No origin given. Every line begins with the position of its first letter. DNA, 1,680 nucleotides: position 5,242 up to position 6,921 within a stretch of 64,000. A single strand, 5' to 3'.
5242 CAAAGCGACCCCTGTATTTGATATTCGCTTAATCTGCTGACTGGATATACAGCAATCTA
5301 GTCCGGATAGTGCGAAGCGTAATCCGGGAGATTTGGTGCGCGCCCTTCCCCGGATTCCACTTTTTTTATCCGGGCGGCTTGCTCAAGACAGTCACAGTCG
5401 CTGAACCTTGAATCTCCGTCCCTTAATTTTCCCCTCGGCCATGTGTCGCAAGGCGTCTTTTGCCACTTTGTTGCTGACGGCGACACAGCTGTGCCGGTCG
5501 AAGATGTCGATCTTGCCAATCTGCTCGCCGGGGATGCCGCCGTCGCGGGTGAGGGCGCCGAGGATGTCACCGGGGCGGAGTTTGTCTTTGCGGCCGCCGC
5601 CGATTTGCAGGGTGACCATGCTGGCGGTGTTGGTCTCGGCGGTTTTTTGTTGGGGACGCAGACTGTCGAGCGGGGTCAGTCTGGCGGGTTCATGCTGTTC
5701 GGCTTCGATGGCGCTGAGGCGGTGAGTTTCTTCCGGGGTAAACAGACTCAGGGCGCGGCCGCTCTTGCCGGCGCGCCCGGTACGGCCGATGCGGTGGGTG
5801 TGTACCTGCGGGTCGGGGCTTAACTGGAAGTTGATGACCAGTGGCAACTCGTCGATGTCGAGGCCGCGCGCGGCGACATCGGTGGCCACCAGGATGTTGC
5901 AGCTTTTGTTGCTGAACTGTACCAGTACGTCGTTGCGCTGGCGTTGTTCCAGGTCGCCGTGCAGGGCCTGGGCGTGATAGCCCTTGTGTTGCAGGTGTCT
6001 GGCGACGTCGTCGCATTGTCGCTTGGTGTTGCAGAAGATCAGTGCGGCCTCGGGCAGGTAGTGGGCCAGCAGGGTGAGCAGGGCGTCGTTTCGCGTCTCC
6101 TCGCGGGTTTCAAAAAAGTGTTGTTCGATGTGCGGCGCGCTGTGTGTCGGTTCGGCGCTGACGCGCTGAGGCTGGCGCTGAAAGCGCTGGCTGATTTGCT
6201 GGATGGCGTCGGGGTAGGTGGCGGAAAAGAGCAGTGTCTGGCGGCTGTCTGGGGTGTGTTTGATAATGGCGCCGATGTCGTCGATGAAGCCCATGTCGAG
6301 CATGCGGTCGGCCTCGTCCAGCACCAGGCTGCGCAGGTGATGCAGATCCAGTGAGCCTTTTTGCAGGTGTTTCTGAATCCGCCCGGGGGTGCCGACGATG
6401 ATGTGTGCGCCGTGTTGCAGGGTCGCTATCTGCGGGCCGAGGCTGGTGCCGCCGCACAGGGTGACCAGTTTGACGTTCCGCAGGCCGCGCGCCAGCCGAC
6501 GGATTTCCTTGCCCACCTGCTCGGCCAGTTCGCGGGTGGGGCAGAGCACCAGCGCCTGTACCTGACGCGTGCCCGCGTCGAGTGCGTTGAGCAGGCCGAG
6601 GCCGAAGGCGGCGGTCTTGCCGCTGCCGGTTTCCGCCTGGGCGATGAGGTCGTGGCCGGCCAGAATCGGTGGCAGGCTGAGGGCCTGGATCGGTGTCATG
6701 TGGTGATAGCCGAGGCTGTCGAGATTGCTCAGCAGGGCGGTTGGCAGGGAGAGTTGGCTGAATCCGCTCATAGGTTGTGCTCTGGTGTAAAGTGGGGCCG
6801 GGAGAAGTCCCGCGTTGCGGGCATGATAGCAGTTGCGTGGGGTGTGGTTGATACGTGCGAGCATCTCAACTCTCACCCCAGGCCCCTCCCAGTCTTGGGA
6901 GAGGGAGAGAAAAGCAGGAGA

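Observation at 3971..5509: Orphan 303-aa AT-rich gene captured between 188-bp direct repeats of the dbpA 3' end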

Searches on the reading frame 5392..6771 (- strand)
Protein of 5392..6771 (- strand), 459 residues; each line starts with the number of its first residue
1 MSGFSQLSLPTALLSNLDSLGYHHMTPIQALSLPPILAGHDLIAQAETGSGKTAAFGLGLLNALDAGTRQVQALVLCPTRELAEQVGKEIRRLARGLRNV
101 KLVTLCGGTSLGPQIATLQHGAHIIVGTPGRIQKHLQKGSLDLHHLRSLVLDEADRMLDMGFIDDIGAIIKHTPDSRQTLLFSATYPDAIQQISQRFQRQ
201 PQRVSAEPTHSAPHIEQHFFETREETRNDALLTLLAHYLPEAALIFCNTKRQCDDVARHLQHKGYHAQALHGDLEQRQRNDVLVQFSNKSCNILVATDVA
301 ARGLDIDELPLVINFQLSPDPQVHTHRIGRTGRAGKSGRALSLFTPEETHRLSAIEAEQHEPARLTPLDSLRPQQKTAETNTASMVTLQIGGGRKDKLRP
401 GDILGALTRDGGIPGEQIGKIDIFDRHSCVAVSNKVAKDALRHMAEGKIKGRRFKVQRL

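Call 6: search_protein_families(library=pfam, proteins=[window:5392-6771:-], max_evalue=0.1)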
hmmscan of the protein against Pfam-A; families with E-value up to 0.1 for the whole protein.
window:5392-6771:- (459 aa): 7 families
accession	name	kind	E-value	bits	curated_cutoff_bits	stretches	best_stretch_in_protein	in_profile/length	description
PF00270.35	DEAD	-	3e-50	170.7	26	1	26-192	1-166/167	DEAD/DEAH box helicase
PF00271.37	Helicase_C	-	2.8e-30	105.2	23.5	1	229-335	4-110/110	Helicase conserved C-terminal domain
PF03880.21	DbpA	-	3.7e-27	94.6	25.6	1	387-457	1-71/72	DbpA RNA binding domain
PF04851.21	ResIII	-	1.2e-08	35.5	22.5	1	42-186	26-162/164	Type III restriction enzyme, res subunit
PF22590.2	Cas3-like_C_2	-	0.00012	22.7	27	1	242-312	4-85/106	CRISPR-associated nuclease/helicase Cas3, C-terminal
PF14617.12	CMS1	-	0.0025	17.7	35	1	115-179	168-226/250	U3-containing 90S pre-ribosomal complex subunit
PF22780.1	HI0933_like_1st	-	0.089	13.1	27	0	202-262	74-137/165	HI0933-like protein barrel and H2TH domain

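Call 31: find_related_loci(query=window:5392-6771:-, collection=genome_contigs, flank=6000)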
Query window:5392-6771:- (459 aa) in genome_contigs; peptide patterns used: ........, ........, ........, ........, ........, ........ (x = any residue, [..] = any of these).
133 stretches matched a pattern; 21 encode a relative of the query (tblastn E <= 1e-3); 21 distinct loci.
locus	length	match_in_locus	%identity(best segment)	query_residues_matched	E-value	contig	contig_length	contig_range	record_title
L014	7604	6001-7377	95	1-459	0e+0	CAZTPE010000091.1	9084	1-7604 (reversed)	MAG TPA_asm: uncultured Ectothiorhodospiraceae bacterium isolate SRP128015_co1_67 genome assembly, contig: NODE_12732_le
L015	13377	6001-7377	81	1-459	0e+0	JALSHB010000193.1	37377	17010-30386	MAG: Chromatiales bacterium isolate 354-166_metabat1_scaf2bin.062 354-166_scaffold_677_c2, whole genome shotgun sequence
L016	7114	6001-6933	86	1-311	8e-180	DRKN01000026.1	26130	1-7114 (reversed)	MAG TPA_asm: Gammaproteobacteria bacterium isolate HyVt-441 HyVt-441_k145_1200001, whole genome shotgun sequence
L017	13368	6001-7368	57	2-459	2e-171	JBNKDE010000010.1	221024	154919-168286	MAG: Gammaproteobacteria bacterium isolate F1.bin.8.strict NODE_10_length_221024_cov_14.601532, whole genome shotgun seq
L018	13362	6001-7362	58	2-457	5e-171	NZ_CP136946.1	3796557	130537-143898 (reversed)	Jeongeupia wiesaeckerbachi strain A1 chromosome, complete genome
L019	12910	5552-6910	55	4-457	3e-165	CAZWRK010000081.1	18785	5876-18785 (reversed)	MAG TPA_asm: uncultured Aquaspirillum sp. isolate SRP135725_co1_538 genome assembly, contig: NODE_3783_length_18785_cov_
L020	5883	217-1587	58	2-459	7e-166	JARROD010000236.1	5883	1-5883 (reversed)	MAG: Exilibacterium sp. isolate Spart_141_MAG scaffold_1633, whole genome shotgun sequence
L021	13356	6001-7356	57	4-459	1e-163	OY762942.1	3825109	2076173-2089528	MAG: uncultured Marinobacterium sp. isolate db1b8b4f-04e0-49b4-98e6-ab6172c60d6a genome assembly, chromosome: 1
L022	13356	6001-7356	57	4-459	9e-163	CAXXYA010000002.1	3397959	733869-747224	MAG: uncultured Marinobacterium sp. isolate 117196da-b9e2-4d48-9152-d7b8b129e8f9 genome assembly, contig: contig_2, whol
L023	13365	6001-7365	55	3-459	2e-156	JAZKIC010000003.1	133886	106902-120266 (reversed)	MAG: Pseudomonadota bacterium isolate ADI_DC_SW_02_SPN_11032020-bin005_1 DCSW02SPN_B005_1_000000000003, whole genome sho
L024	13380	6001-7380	54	4-459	3e-156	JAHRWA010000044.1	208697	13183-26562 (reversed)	MAG: Pseudomonadales bacterium isolate DC_out160 k91_2628877, whole genome shotgun sequence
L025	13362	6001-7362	54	2-457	1e-155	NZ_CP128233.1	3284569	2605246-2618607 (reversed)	Neopusillimonas aromaticivorans strain CC-YST667 chromosome, complete genome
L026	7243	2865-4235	54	2-459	2e-155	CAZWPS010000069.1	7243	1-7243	MAG TPA_asm: uncultured Zetaproteobacteria bacterium isolate binchicken_co253_199 genome assembly, contig: NODE_8725_len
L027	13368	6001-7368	52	2-459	8e-153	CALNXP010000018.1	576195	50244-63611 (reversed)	MAG: uncultured beta proteobacterium isolate HOU_bin.0202 genome assembly, contig: contig_7721, whole genome shotgun seq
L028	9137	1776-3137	53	4-455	5e-150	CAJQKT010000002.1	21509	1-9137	MAG: uncultured Pseudomonadales bacterium isolate 0.2_20180515_Bin_MAXBIN_178_sub_1 genome assembly, contig: c_000000003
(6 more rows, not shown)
